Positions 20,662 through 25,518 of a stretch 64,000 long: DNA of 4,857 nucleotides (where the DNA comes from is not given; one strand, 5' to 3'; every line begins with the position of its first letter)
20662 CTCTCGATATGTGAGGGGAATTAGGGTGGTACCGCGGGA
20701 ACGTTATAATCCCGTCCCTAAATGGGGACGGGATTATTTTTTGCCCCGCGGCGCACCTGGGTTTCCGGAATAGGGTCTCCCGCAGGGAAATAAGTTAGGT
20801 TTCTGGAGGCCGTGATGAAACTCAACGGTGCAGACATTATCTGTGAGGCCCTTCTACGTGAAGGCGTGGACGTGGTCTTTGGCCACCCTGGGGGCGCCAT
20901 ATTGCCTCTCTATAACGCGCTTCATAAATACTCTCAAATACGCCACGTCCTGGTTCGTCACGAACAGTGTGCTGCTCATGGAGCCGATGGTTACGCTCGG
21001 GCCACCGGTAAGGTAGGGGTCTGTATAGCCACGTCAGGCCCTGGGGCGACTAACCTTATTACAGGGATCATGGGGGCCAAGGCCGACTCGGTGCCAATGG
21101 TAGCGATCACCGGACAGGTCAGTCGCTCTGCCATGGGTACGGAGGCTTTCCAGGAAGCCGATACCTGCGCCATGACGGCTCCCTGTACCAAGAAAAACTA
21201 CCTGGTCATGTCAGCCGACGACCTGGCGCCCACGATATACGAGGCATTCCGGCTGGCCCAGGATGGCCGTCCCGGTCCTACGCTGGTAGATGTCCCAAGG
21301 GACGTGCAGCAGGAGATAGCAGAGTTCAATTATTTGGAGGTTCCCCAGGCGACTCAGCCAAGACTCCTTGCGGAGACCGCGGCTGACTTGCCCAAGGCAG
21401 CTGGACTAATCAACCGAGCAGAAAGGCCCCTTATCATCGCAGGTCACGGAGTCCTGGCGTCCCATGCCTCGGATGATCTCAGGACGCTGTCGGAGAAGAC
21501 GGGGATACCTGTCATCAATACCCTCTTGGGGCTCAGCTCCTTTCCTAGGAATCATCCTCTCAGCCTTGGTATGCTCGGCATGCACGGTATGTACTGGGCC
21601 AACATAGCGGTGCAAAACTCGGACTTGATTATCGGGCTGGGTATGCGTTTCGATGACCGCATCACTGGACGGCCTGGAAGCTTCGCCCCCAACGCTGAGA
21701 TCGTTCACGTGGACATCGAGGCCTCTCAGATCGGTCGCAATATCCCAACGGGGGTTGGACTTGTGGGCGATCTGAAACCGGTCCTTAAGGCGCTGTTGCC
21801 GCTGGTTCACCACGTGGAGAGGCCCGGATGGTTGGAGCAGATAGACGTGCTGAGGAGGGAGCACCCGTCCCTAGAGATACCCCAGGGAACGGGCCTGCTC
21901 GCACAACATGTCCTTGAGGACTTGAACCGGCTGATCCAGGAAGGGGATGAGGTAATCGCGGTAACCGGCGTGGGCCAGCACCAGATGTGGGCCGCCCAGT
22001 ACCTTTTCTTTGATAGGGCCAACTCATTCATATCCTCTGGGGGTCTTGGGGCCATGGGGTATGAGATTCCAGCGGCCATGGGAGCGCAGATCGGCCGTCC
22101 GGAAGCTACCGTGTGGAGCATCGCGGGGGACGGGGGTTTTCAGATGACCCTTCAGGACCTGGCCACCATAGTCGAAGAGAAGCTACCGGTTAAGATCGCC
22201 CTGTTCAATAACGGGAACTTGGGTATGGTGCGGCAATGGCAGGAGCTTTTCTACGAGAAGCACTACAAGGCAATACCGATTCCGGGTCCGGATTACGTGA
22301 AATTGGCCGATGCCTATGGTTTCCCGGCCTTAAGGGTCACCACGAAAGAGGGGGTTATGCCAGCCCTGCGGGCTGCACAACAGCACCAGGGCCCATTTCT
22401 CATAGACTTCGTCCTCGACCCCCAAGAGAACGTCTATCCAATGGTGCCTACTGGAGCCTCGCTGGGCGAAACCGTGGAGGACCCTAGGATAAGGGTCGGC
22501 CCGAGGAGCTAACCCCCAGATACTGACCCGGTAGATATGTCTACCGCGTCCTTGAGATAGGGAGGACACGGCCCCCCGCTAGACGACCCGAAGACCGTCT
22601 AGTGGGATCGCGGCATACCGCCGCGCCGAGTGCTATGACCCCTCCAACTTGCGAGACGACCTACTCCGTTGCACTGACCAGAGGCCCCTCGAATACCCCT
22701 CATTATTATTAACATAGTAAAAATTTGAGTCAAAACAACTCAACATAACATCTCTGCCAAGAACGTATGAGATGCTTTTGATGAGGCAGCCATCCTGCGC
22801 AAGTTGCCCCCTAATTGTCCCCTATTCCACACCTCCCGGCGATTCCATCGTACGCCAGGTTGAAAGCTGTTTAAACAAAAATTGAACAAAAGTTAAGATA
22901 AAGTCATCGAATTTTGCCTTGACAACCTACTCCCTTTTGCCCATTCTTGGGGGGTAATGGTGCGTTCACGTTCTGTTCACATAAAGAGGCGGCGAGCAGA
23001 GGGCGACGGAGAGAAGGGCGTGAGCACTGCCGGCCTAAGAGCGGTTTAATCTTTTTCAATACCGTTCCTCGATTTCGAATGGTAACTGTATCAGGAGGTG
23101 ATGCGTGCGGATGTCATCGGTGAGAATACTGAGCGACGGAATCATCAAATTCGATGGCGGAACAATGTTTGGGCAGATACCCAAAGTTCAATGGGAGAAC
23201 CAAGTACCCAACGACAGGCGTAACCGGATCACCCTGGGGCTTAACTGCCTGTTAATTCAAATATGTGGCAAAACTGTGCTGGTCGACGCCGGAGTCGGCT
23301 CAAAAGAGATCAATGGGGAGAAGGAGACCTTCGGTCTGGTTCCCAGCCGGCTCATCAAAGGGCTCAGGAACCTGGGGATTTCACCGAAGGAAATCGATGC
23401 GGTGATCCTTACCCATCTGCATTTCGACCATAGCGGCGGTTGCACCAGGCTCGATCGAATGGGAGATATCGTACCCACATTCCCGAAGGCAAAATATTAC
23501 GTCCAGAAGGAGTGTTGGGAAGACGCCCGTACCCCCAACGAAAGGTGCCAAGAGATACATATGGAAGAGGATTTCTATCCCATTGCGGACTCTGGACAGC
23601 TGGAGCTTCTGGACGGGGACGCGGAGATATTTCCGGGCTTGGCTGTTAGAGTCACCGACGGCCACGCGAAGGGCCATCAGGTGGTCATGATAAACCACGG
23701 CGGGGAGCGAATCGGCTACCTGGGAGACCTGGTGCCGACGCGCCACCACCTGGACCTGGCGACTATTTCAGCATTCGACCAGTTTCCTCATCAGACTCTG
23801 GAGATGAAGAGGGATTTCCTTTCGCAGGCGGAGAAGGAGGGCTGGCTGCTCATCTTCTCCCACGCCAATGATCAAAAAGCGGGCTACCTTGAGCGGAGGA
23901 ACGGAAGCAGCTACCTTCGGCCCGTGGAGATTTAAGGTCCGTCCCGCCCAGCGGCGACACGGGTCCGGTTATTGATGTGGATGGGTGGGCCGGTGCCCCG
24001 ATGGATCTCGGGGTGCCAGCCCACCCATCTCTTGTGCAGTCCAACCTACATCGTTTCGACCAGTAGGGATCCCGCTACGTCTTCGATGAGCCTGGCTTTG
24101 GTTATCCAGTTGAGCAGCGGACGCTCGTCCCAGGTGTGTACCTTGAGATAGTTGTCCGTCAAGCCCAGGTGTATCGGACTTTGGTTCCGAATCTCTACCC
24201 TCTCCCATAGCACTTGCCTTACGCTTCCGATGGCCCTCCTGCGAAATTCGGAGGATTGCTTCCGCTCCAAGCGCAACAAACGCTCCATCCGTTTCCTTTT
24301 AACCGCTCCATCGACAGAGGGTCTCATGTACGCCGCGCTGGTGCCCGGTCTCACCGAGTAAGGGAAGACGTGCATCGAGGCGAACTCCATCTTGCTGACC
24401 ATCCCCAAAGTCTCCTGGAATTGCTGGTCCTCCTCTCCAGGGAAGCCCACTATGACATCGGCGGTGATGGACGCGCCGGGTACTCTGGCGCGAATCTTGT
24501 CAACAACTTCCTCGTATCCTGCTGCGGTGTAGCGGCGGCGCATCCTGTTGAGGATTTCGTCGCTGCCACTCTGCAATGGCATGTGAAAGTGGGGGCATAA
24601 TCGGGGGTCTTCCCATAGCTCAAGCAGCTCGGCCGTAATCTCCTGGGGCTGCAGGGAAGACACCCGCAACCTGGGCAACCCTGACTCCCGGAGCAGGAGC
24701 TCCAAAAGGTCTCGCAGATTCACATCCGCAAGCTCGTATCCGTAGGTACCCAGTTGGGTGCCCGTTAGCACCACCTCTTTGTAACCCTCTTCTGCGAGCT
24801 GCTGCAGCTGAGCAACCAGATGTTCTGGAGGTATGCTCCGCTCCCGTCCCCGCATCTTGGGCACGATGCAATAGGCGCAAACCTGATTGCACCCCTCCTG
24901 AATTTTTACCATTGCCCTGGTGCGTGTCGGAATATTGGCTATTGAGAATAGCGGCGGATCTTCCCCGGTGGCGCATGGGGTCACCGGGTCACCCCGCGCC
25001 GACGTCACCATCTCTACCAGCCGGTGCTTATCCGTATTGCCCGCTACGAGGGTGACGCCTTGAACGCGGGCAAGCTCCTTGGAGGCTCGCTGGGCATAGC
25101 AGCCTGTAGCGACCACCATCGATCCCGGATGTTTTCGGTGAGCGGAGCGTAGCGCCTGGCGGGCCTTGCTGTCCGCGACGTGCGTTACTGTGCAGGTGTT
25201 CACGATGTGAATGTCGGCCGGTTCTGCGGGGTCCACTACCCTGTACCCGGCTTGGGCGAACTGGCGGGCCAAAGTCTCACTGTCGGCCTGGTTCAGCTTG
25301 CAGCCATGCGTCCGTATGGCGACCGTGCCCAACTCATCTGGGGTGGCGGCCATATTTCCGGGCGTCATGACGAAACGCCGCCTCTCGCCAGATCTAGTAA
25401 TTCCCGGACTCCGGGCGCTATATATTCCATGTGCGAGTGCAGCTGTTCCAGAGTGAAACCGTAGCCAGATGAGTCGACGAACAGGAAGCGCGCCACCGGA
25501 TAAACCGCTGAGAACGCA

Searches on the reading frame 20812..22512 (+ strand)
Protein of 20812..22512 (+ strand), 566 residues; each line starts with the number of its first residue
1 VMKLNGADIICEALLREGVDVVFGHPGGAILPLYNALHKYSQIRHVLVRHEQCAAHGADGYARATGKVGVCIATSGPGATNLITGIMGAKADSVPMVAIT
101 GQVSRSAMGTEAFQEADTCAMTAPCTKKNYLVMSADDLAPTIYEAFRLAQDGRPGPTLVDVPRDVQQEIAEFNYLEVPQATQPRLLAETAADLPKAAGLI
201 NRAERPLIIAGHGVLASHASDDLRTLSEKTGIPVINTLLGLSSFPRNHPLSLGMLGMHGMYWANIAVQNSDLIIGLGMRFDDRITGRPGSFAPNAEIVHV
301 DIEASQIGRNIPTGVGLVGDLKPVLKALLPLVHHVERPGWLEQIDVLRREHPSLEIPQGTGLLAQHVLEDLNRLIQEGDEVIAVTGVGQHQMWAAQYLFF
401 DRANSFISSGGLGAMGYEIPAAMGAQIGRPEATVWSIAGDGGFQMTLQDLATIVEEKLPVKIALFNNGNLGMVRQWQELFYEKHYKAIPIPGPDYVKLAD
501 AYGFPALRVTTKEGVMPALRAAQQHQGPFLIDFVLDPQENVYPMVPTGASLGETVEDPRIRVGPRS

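Call 51: search_protein_families(library=pfam, proteins=[window:20812-22512:+], max_evalue=0.00001)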
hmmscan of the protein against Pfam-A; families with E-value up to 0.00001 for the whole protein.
window:20812-22512:+ (566 aa): 3 families
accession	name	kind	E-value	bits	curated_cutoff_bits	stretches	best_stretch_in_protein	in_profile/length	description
PF02775.26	TPP_enzyme_C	-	3.9e-53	179.7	21.9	1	386-533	1-151/151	Thiamine pyrophosphate enzyme, C-terminal TPP binding domain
PF00205.28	TPP_enzyme_M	-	3.4e-46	156.8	30.4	1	195-328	3-137/137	Thiamine pyrophosphate enzyme, central domain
PF02776.23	TPP_enzyme_N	-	2.7e-41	140.5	26.8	1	5-121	2-119/119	Thiamine pyrophosphate enzyme, N-terminal TPP binding domain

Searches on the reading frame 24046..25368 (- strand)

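Call 50: search_protein_families(library=pfam, proteins=[window:24046-25368:-], max_evalue=0.00001)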
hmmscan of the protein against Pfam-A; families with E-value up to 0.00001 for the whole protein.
window:24046-25368:- (440 aa): 2 families
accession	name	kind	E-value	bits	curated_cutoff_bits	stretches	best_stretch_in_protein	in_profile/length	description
PF00919.26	UPF0004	-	2.8e-26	91.8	27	1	16-109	2-97/98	Uncharacterized protein family UPF0004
PF04055.27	Radical_SAM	-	4.4e-24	86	29.5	1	155-322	2-164/166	Radical SAM superfamily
